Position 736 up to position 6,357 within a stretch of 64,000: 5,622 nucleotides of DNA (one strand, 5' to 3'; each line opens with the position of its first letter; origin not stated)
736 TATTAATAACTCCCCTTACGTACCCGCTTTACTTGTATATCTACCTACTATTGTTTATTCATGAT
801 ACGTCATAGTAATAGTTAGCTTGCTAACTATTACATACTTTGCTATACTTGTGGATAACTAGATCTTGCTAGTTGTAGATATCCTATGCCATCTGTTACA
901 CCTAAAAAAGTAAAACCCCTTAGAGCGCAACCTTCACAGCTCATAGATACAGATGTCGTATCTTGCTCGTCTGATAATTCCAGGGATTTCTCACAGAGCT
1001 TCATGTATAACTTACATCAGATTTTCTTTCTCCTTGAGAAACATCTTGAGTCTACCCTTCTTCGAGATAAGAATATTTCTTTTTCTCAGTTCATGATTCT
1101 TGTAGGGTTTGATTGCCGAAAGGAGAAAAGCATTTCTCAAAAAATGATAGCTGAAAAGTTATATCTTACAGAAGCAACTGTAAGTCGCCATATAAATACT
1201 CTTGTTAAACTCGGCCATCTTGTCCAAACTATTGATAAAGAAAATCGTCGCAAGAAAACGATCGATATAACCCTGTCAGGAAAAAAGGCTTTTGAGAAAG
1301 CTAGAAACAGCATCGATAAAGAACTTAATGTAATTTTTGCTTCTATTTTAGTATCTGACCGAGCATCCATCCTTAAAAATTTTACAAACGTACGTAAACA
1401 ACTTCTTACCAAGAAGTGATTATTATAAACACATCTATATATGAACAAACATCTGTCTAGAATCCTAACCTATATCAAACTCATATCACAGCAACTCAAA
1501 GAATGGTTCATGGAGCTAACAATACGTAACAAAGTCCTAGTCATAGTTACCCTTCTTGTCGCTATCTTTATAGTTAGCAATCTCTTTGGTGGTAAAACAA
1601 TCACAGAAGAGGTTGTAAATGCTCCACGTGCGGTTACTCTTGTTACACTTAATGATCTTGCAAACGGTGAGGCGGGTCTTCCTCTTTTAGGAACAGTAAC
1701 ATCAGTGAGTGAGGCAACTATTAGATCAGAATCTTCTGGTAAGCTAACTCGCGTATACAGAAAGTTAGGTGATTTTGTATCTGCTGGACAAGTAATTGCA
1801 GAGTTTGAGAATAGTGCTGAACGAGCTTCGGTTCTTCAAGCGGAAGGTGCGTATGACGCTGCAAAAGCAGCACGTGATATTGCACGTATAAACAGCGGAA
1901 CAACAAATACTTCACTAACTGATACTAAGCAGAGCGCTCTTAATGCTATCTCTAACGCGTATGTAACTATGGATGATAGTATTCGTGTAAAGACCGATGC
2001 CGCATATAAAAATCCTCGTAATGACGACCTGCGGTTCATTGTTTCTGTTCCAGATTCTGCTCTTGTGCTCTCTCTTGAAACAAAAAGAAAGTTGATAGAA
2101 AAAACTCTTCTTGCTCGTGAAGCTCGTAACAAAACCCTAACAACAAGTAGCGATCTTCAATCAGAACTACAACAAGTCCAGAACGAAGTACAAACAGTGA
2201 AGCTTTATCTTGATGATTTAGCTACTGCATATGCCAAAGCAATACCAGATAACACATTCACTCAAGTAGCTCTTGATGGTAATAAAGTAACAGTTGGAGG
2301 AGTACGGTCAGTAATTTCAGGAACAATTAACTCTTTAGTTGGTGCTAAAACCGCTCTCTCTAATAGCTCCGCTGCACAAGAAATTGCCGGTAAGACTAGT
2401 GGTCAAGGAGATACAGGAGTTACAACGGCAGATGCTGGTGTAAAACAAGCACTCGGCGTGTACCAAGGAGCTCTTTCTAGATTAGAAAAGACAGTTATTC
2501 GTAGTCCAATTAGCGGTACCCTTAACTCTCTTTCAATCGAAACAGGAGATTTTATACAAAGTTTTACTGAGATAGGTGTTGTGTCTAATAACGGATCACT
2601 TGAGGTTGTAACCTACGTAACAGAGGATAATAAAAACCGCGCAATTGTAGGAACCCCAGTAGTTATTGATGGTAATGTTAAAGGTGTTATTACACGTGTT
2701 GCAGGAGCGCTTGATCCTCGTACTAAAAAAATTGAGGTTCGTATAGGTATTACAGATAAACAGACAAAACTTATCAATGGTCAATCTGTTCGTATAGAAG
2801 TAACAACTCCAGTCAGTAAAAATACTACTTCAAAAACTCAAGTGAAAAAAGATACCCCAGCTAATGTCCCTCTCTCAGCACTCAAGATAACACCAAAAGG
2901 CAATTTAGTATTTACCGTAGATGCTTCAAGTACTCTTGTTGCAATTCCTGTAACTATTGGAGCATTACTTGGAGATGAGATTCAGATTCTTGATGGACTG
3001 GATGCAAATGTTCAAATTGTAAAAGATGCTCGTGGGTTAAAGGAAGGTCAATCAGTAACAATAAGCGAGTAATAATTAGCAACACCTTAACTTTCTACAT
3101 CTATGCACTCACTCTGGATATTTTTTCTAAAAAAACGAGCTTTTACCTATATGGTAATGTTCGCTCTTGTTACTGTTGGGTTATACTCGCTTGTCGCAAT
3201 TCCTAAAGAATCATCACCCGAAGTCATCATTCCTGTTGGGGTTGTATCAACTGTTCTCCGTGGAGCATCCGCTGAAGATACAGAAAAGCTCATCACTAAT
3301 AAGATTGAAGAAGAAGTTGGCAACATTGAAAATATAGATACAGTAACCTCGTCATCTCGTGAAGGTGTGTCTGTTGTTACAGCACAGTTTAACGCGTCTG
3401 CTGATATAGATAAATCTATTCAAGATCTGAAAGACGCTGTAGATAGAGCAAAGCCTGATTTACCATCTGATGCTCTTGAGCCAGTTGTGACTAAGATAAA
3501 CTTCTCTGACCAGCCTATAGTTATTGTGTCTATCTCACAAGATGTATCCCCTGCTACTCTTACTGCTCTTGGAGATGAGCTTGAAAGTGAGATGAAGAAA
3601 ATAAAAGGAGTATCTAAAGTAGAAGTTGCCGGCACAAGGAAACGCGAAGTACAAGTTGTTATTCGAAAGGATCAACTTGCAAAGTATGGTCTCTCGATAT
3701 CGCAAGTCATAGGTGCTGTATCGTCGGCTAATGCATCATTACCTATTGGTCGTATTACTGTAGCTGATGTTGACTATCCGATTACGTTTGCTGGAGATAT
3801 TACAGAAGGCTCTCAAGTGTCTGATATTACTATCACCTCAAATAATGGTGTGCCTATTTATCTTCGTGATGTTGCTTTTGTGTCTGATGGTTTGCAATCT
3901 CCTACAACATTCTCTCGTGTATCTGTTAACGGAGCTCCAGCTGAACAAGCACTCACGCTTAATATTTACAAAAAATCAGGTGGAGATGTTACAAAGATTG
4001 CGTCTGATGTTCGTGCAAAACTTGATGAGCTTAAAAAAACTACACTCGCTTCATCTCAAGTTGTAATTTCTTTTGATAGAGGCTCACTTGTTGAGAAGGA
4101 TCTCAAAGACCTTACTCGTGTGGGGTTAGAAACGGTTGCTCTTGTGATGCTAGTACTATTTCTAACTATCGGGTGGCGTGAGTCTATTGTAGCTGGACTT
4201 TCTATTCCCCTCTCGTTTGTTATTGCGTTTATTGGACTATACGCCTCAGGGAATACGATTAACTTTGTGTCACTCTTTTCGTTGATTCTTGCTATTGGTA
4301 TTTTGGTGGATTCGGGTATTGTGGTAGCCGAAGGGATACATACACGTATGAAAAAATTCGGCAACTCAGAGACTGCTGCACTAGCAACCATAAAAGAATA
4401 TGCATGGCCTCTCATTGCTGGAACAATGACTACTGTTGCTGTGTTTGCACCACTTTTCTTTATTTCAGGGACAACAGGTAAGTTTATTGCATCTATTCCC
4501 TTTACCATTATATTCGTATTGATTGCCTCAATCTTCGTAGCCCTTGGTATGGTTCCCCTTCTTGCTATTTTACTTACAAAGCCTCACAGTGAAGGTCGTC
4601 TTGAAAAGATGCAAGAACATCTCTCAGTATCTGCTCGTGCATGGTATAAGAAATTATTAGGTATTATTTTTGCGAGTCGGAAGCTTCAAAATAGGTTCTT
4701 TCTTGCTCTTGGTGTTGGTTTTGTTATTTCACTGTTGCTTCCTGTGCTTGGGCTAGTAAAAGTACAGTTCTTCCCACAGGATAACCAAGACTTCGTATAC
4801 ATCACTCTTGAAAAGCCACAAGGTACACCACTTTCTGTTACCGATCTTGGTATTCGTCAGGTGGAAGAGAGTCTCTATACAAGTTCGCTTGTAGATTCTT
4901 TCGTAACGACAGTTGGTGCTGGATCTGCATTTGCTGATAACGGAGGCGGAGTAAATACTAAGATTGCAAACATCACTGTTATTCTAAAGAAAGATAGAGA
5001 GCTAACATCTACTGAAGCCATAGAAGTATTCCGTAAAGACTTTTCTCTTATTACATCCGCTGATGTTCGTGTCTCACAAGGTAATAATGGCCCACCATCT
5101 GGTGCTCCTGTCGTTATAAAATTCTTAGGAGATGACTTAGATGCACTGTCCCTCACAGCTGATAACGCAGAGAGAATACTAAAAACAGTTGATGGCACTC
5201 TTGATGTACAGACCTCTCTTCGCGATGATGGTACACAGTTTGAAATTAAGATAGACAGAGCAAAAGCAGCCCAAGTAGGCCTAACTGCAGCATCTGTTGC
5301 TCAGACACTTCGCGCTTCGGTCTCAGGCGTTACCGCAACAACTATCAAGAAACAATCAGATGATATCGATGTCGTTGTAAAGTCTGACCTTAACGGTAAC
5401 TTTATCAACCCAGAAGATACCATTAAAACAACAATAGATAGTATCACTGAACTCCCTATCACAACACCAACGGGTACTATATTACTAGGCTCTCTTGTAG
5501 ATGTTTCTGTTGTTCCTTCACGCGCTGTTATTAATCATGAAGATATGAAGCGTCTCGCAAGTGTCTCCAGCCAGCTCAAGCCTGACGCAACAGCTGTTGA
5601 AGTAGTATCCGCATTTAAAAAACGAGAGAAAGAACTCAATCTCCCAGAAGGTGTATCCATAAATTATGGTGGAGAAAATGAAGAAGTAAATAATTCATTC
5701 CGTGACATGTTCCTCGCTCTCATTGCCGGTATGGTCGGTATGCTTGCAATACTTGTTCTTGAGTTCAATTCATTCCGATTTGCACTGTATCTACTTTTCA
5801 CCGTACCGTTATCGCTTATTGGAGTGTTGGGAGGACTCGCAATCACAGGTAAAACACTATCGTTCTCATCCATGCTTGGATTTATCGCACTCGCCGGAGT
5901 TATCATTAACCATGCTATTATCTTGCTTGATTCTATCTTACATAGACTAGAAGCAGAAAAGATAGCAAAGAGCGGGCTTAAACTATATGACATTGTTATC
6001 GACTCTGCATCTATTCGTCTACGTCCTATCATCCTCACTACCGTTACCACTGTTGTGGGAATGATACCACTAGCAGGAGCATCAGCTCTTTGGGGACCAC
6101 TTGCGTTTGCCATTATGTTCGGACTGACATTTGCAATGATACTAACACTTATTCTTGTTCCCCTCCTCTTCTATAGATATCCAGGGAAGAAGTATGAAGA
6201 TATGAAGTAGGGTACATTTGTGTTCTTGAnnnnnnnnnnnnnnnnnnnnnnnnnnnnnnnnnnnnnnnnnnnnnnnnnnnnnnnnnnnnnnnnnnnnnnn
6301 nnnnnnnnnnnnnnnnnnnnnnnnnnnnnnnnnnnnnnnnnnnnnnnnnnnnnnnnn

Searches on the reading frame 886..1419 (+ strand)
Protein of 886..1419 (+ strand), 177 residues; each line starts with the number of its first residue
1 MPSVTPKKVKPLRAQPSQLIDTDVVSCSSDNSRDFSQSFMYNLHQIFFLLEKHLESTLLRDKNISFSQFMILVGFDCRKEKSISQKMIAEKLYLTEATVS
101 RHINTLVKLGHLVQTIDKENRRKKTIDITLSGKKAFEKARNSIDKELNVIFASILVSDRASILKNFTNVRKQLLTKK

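Call 14: search_protein_families(library=pfam, proteins=[window:886-1416:+], max_evalue=0.001)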
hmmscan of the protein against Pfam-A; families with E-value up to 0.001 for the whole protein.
window:886-1416:+ (177 aa): 9 families
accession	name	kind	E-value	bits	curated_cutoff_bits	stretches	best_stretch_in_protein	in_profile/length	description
PF12802.13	MarR_2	-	1.3e-07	32.1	27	1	64-122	3-60/61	MarR family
PF01047.28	MarR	-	1.3e-07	31.8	24.6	1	67-123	4-58/59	MarR family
PF13601.12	HTH_34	-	3.5e-07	30.7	27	1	81-141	13-74/80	Winged helix DNA-binding domain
PF13412.12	HTH_24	-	8.3e-05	22.5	21.9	1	80-110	15-45/48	Winged helix-turn-helix DNA-binding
PF13730.12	HTH_36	-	0.00015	21.9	25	1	84-112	27-55/55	Helix-turn-helix domain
PF13463.12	HTH_27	-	0.00016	22.3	22.2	1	80-132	17-68/68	Winged helix DNA-binding domain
PF08279.18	HTH_11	-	0.00031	21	25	1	80-114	13-47/55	HTH domain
PF22381.2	Staph_reg_Sar_Rot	-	0.00037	21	27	1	56-137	4-83/85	Transcriptional regulator SarA/Rot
PF09339.16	HTH_IclR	-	0.00038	20.6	22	1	83-114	19-50/52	IclR helix-turn-helix domain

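Call 61: find_encoding_contigs(protein=window:886-1419:+, flank=10000, max_places=3)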
Protein window:886-1419:+ (177 aa): 1 contig read that carries it; 1 place shown.
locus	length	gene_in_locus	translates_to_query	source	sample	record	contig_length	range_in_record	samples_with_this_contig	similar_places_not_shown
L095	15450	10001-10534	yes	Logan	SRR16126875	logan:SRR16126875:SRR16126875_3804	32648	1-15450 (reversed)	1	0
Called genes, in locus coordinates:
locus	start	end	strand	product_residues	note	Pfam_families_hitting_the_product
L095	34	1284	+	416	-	PF00704:Glyco_hydro_18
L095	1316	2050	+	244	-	PF02616:SMC_ScpA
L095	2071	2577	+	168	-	PF04079:SMC_ScpB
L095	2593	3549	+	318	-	PF00768:Peptidase_S11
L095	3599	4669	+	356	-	PF00953:Glycos_transf_4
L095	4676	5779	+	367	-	PF01098:FTSW_RODA_SPOVE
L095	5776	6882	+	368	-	PF03033:Glyco_transf_28, PF04101:Glyco_tran_28_C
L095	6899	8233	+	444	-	PF00749:tRNA-synt_1c, PF19269:Anticodon_2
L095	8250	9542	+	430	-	PF01551:Peptidase_M23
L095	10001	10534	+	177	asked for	PF01047:MarR (weak), PF12802:MarR_2 (weak), PF13601:HTH_34 (weak)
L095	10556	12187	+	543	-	PF25973:BSH_CzcB (weak), PF25989:YknX_C (weak)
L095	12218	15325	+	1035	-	PF00873:ACR_tran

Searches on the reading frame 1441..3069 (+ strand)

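Call 14: search_protein_families(library=pfam, proteins=[window:1441-3069:+], max_evalue=0.001)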
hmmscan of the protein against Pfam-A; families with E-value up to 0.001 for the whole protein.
window:1441-3069:+ (543 aa): 4 families
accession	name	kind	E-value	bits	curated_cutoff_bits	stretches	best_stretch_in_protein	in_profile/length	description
PF13437.12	HlyD_3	-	2.3e-12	48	22.2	1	352-446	1-105/106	HlyD family secretion protein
PF16576.10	HlyD_D23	-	7.5e-08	32.4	30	1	350-447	108-211/214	Barrel-sandwich domain of CusB or HlyD membrane-fusion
PF13533.13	Biotin_lipoyl_2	-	4.4e-07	30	29.8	1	93-122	2-31/32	Biotin-lipoyl like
PF00364.28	Biotin_lipoyl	-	0.00084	19.6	22.1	0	91-121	42-72/73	Biotin-requiring enzyme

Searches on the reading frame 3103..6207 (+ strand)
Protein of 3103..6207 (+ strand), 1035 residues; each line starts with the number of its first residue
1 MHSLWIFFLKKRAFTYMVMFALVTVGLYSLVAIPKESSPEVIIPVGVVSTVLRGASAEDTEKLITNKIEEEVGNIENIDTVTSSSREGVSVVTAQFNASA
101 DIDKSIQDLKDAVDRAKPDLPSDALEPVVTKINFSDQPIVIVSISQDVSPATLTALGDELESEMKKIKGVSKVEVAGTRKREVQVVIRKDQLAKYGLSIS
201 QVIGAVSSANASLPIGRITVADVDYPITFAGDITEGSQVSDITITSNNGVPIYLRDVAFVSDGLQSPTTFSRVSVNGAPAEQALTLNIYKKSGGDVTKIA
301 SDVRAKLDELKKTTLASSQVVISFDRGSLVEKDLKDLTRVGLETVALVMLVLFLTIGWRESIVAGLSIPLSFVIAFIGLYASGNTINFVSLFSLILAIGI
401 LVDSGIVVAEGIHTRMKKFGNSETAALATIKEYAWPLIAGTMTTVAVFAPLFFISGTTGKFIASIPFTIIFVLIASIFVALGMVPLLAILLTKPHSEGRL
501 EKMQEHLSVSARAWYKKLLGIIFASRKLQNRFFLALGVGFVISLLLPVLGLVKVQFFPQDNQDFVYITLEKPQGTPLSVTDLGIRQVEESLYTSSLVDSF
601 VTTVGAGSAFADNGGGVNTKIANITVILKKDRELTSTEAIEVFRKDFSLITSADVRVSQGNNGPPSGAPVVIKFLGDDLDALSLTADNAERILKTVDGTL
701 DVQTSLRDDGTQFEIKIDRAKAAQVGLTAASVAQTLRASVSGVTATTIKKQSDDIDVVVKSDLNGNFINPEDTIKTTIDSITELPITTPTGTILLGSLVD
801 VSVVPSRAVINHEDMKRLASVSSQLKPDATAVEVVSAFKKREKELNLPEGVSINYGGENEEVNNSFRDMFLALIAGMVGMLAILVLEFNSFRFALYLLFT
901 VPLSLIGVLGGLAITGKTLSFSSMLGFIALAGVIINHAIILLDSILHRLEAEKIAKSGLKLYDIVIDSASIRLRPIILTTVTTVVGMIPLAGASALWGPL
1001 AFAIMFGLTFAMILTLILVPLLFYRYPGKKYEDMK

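Call 14: search_protein_families(library=pfam, proteins=[window:3103-6207:+], max_evalue=0.001)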
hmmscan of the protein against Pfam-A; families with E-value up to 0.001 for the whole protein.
window:3103-6207:+ (1035 aa): 2 families
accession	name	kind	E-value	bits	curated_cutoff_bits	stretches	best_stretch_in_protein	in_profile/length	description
PF00873.25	ACR_tran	-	1.8e-180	602.5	28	1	7-1024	4-1018/1021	AcrB/AcrD/AcrF family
PF02355.23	SecD_SecF_C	-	0.00017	21.5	20.5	0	866-1013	30-173/189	Protein export membrane protein SecD/SecF, C-terminal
